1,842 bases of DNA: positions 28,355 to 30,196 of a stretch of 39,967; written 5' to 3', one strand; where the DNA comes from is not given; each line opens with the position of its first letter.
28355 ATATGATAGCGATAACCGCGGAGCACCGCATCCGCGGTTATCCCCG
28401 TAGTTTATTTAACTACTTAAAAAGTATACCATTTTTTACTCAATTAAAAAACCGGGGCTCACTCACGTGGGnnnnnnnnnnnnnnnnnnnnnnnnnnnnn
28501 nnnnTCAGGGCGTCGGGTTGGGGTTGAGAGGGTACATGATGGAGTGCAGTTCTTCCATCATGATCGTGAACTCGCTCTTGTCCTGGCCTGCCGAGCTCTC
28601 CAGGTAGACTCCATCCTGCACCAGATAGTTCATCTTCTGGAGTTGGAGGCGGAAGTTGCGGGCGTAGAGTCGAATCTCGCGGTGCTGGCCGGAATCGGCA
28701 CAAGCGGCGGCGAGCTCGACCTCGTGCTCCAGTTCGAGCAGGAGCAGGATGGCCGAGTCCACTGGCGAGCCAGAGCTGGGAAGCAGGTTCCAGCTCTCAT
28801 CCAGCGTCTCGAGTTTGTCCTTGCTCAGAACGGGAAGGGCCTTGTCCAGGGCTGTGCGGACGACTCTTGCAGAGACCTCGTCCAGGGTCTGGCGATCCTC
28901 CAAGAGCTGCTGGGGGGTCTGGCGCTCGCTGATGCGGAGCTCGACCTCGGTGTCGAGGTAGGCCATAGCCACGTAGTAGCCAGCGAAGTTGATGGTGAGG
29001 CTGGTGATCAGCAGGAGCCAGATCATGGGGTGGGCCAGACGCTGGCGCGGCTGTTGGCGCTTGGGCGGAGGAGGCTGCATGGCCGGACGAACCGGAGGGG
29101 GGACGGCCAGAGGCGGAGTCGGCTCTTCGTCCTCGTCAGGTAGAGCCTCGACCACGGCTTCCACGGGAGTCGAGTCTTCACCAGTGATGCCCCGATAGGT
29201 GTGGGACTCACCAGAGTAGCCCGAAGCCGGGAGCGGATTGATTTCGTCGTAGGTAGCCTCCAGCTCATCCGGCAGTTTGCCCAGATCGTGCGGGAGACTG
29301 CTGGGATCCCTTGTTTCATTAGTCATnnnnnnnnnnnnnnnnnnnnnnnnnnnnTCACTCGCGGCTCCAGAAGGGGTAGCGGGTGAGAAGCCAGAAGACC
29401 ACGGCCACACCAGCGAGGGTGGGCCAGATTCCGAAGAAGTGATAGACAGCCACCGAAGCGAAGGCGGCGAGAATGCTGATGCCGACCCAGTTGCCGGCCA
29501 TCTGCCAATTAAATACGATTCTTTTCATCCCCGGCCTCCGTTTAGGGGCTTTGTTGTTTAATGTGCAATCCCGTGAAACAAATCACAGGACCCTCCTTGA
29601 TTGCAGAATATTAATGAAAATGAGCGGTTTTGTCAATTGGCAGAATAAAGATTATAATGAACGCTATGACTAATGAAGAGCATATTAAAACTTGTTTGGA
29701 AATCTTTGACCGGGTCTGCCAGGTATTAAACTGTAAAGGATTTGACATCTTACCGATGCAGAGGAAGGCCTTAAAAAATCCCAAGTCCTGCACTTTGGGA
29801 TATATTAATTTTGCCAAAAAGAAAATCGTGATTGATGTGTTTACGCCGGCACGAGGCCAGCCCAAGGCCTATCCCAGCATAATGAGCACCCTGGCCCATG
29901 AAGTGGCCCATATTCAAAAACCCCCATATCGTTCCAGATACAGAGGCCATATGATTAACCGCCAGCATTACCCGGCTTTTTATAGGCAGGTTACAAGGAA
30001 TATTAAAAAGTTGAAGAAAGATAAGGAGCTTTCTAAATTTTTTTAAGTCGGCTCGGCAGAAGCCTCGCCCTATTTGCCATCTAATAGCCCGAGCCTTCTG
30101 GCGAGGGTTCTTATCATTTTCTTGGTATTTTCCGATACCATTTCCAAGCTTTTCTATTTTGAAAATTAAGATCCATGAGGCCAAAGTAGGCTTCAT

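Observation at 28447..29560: GC-rich two-gene island encoding small membrane proteins with strong SD sites in an SD-poor AT-rich genome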

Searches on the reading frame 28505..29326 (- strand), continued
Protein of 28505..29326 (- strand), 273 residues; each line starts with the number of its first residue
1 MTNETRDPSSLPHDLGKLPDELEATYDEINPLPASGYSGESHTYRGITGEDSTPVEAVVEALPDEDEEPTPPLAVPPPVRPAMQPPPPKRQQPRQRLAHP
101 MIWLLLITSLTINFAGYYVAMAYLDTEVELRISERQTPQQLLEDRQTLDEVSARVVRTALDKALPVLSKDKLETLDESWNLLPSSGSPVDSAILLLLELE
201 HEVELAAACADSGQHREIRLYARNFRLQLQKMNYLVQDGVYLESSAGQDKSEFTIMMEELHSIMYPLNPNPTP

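Call 86: fold_search(model_id=the predicted structure, library=viral)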
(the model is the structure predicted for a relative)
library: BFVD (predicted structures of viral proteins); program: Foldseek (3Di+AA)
matches with E <= 10: 285; with E <= 0.001: 0
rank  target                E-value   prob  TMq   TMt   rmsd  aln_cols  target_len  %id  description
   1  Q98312                5.6e-02  0.35  0.16  0.13  27.4       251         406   10  MC146R [Molluscum contagiosum virus subtype 1]
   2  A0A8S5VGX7            1.0e-01  0.38  0.16  0.13  23.6       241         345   14  Uncharacterized protein [Myoviridae sp. ctkfK18]
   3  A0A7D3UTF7            1.1e-01  0.51  0.23  0.22  33.0       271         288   10  SMODS and SLOG-associating 2TM effector domain-containing protein [Fadolivirus FV1/VV64]
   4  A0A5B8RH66            1.1e-01  0.18  0.13  0.13  26.1       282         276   14  Uncharacterized protein [Iridovirus Liz-CrIV]
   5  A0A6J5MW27            1.2e-01  0.18  0.13  0.09  42.4       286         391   12  Uncharacterized protein [uncultured Caudovirales phage]
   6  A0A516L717            1.6e-01  0.15  0.14  0.09  25.4       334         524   13  (no name in the UniProt tables at hand)
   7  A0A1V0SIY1            1.9e-01  0.35  0.20  0.22  29.7       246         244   13  Uncharacterized protein [Klosneuvirus KNV1]
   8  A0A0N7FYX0            2.4e-01  0.41  0.18  0.29  14.2       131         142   12  Uncharacterized protein [Acidianus bottle-shaped virus 2 strain ABV2]
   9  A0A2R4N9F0            2.4e-01  0.30  0.18  0.16  23.9       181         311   10  (no name in the UniProt tables at hand)
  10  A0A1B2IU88            2.5e-01  0.14  0.16  0.09  30.7       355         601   12  ATPase-dependent protease [Ranavirus maximus]
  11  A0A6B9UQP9            2.5e-01  0.13  0.15  0.08  27.1       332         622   10  (no name in the UniProt tables at hand)
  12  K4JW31                2.9e-01  0.13  0.15  0.13  30.5       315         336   11  Uncharacterized protein [Caulobacter phage CcrColossus]
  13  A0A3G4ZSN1            3.3e-01  0.35  0.21  0.23  31.3       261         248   13  Transmembrane protein [Terrestrivirus sp.]
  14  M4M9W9                3.6e-01  0.35  0.19  0.26  11.9       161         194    9  (no name in the UniProt tables at hand)
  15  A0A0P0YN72            3.8e-01  0.30  0.21  0.23  19.9       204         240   10  (no name in the UniProt tables at hand)
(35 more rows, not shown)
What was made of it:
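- The BFVD fold search found nothing significant (call 86).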

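Call 92: predict_structure(alignment_id=A4)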
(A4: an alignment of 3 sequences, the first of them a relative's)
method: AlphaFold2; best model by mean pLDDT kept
length: 265 residues; sequences in the alignment: 3
mean_pLDDT: 54.2   pTM: 0.40
mean pLDDT of the five models: 54.2, 52.1, 51.9, 47.7, 42.5
residues with pLDDT >= 90: 0; 70-90: 73; 50-70: 53; < 50: 139
segments of 3 or more residues with pLDDT < 50: 1-19, 21-99, 108-113, 115-133, 256-265
pLDDT, mean of each block of 10 residues (from residue 1): 39 42 42 37 32 35 36 39 39 43 48 42 41 55 68 79 82 82 75 82 70 77 71 59 55 47 35
secondary structure, 60 per line:
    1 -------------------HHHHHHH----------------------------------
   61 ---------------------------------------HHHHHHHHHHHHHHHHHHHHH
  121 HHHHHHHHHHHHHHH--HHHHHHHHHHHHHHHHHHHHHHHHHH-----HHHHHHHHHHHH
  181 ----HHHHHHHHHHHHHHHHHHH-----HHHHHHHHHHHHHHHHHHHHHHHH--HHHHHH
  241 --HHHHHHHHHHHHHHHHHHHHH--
elements in order: H20-26 H100-135 H138-163 H169-180 H185-203 H209-232 H235-240 H243-263

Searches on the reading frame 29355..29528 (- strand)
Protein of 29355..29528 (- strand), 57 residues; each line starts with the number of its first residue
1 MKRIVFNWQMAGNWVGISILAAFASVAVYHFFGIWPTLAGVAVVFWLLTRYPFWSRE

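Call 8: search_protein_families(library=pfam, proteins=[window:29355-29528:-], max_evalue=0.01)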
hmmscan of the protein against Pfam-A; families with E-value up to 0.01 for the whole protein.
window:29355-29528:- (57 aa): 0 families

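Call 9: search_protein_families(library=phrogs, proteins=[window:29355-29528:-], max_evalue=0.01)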
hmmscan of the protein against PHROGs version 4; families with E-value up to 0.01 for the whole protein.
window:29355-29528:- (57 aa): 0 families

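Call 21: find_homologous_proteins(query=window:29355-29528:-, max_evalue=10)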
Query window:29355-29528:- (57 aa): 2 proteins with E <= 10 among 2 candidates.
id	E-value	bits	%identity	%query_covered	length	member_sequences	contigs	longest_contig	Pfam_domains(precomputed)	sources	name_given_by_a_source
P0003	4.5e-31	123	100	100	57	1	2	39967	-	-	-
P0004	5.2e-26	107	89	100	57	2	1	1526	-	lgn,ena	-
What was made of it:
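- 29355..29528 (-): 57-aa two-TM hairpin protein, predicted N-in/C-in. It is an orphan (call 21).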

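Call 53: search_protein_families(library=ncbifam, proteins=[window:29355-29528:-], max_evalue=0.01)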
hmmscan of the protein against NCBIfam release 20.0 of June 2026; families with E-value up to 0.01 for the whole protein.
window:29355-29528:- (57 aa): 0 families

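Call 54: search_protein_families(library=padloc, proteins=[window:29355-29528:-], max_evalue=0.01)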
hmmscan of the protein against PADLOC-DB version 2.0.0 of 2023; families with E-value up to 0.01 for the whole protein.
window:29355-29528:- (57 aa): 0 families

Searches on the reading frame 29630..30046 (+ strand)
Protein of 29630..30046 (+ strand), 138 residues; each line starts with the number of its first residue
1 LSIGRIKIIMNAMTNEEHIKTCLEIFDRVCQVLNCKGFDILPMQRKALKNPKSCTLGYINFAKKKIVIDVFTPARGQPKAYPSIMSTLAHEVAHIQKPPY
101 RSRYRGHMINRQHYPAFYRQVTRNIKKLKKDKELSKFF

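Call 8: search_protein_families(library=pfam, proteins=[window:29630-30046:+], max_evalue=0.01)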
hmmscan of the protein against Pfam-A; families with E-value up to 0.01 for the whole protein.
window:29630-30046:+ (138 aa): 0 families

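Call 9: search_protein_families(library=phrogs, proteins=[window:29630-30046:+], max_evalue=0.01)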
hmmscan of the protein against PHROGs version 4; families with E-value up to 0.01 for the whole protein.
window:29630-30046:+ (138 aa): 1 family
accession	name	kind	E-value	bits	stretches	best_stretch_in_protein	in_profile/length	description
phrog_3768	-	unknown function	0.0027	18.6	1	22-98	17-90/216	-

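Call 46: find_related_loci(query=window:29657-30046:+, collection=metagenome_contigs, flank=10000)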
Query window:29657-30046:+ (129 aa) in metagenome_contigs; peptide patterns used: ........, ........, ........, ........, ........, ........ (x = any residue, [..] = any of these).
600 stretches matched a pattern, but none encodes a relative of the query by tblastn (E <= 1e-3).
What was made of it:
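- Tried and rejected: Metagenome scans: the scan with the HExxH protein found nothing (call 46).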

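Call 53: search_protein_families(library=ncbifam, proteins=[window:29657-30046:+], max_evalue=0.01)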
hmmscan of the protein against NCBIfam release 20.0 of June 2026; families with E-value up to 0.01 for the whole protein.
window:29657-30046:+ (129 aa): 0 families

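Call 54: search_protein_families(library=padloc, proteins=[window:29657-30046:+], max_evalue=0.01)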
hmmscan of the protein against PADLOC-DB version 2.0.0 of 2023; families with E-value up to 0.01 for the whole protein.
window:29657-30046:+ (129 aa): 0 families

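Call 57: search_protein_families(library=pfam, proteins=[window:29657-30046:+], max_evalue=0.01)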
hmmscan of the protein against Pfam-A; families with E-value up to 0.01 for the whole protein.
window:29657-30046:+ (129 aa): 0 families

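Call 64: find_homologous_proteins(query=window:29657-30046:+, max_evalue=0.00001)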
Query window:29657-30046:+ (129 aa): 19 proteins with E <= 0.00001 among 21 candidates.
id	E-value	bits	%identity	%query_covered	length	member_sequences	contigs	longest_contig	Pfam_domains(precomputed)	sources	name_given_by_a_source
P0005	1.0e-73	263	91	100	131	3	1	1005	-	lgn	-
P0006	3.3e-66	239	83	90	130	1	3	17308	-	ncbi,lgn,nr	ncbi:hypothetical protein KKC88_03005 [Patescibacteria group bacterium]|nr:hypothetical protein [Pat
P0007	8.0e-64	231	78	100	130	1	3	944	-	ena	-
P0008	8.0e-63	228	79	100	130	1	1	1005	-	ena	-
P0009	1.8e-61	224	78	100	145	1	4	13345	-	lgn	-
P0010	1.2e-54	202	73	85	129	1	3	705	-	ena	-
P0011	1.4e-46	176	65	95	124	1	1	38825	-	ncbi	ncbi:MAG: hypothetical protein V1898_00165 [Patescibacteria group bacterium]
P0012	3.2e-31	126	53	95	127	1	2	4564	-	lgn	-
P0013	3.3e-31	126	55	88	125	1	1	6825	-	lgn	-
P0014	7.8e-31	125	50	88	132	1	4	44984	-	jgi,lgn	-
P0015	2.8e-30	123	51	98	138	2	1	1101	-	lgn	-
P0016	3.1e-30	123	51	98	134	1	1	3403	-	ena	-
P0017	1.9e-29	120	48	98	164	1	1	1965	-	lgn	-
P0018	3.0e-28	116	48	95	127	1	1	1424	-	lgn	-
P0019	1.8e-26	111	61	64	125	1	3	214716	-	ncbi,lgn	-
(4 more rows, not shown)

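Call 65: find_encoding_contigs(protein=P0005, flank=10000, max_places=4)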
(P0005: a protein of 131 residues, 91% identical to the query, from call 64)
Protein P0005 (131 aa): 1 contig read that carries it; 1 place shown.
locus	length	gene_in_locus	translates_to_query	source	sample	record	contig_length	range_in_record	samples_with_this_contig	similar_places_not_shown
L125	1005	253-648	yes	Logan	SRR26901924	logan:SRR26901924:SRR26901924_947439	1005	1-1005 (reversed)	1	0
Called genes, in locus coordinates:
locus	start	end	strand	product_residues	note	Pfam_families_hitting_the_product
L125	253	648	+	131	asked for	-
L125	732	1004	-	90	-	?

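Call 66: find_encoding_contigs(protein=P0009, flank=10000, max_places=4)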
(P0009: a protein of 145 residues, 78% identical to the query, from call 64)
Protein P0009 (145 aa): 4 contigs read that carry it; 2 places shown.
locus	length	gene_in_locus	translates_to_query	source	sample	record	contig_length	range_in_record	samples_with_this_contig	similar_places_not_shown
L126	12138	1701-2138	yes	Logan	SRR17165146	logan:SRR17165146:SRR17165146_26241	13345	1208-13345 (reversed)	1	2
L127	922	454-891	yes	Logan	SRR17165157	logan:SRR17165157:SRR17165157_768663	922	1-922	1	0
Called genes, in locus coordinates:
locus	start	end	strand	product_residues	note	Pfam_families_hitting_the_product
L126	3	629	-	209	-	?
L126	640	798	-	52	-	-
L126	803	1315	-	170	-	PF01135:PCMT (weak), PF13489:Methyltransf_23 (weak), PF13847:Methyltransf_31 (weak), PF08242:Methyltransf_12 (weak), PF13649:Methyltransf_25 (weak)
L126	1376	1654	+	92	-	-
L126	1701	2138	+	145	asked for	-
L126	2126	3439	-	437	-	PF11790:Glyco_hydro_cc (weak)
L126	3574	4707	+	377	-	PF01368:DHH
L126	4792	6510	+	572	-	PF05157:MshEN, PF00437:T2SSE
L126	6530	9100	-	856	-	PF00133:tRNA-synt_1, PF09334:tRNA-synt_1g, PF13603:tRNA-synt_1_2 (faint), PF09334:tRNA-synt_1g, PF08264:Anticodon_1, PF10458:Val_tRNA-synt_C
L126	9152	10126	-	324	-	PF01966:HD (weak)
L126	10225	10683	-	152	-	-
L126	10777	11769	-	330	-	PF00814:TsaD, PF02543:Carbam_trans_N (faint), PF22521:HypF_C_2 (weak)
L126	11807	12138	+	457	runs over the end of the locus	PF01944:SpoIIM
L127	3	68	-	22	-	?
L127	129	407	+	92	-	-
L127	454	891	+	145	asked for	-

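Call 67: find_encoding_contigs(protein=P0011, flank=10000, max_places=2)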
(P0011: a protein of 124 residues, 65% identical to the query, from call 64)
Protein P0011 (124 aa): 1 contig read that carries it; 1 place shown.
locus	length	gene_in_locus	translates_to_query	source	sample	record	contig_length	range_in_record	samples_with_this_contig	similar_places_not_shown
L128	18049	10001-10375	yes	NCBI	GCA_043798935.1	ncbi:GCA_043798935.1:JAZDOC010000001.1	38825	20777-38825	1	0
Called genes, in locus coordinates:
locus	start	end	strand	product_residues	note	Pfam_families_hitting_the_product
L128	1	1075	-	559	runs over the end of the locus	-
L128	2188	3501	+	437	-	PF04851:ResIII, PF00270:DEAD, PF13245:AAA_19 (faint), PF00271:Helicase_C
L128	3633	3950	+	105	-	PF03551:PadR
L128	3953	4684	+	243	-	-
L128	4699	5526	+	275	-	-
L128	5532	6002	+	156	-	-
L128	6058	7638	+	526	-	-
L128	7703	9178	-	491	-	-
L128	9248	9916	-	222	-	PF01135:PCMT, PF01596:Methyltransf_3, PF13578:Methyltransf_24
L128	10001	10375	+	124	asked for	-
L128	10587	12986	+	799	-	-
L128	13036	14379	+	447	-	-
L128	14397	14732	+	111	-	-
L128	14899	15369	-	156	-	PF08241:Methyltransf_11, PF08242:Methyltransf_12 (weak), PF13489:Methyltransf_23, PF13649:Methyltransf_25 (weak), PF13847:Methyltransf_31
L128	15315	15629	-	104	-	-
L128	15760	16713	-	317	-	PF02661:Fic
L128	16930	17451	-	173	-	PF03692:CxxCxxCC (weak)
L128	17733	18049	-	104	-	?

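Call 70: find_encoding_contigs(protein=P0008, flank=10000, max_places=4)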
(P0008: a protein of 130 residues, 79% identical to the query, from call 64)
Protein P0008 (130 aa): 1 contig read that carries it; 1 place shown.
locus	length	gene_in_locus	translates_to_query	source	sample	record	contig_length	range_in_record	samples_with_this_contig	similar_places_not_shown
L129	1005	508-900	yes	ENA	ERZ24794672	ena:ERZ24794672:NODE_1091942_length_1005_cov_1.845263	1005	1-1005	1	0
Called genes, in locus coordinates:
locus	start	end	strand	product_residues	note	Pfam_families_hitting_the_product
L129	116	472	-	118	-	PF11964:SpoIIAA-like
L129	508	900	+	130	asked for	-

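Call 71: find_encoding_contigs(protein=P0007, flank=10000, max_places=4)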
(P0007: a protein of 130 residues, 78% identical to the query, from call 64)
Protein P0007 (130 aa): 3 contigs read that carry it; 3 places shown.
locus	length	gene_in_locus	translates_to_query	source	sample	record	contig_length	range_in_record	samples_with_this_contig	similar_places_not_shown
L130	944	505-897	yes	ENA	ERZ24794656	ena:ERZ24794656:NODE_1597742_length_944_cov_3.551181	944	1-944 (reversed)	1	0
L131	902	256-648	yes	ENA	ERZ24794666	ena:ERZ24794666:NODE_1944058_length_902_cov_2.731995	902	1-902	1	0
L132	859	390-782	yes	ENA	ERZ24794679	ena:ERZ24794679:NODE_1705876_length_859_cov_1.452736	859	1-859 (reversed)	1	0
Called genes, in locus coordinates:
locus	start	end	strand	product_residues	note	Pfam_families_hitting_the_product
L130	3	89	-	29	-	?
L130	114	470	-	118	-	PF11964:SpoIIAA-like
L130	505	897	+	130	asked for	-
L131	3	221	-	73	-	?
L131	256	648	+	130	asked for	-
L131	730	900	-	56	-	?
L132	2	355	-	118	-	PF11964:SpoIIAA-like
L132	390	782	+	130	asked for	-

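Call 72: find_encoding_contigs(protein=P0010, flank=10000, max_places=4)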
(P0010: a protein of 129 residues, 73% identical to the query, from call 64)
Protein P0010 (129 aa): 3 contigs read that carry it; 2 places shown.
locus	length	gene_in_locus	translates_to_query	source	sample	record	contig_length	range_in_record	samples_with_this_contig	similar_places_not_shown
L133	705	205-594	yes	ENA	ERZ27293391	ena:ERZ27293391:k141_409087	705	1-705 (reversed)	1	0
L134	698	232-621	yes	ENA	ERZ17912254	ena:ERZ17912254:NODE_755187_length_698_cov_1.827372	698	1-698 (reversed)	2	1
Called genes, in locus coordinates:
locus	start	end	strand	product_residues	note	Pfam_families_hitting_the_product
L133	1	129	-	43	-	?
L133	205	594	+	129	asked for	-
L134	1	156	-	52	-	?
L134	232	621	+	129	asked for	-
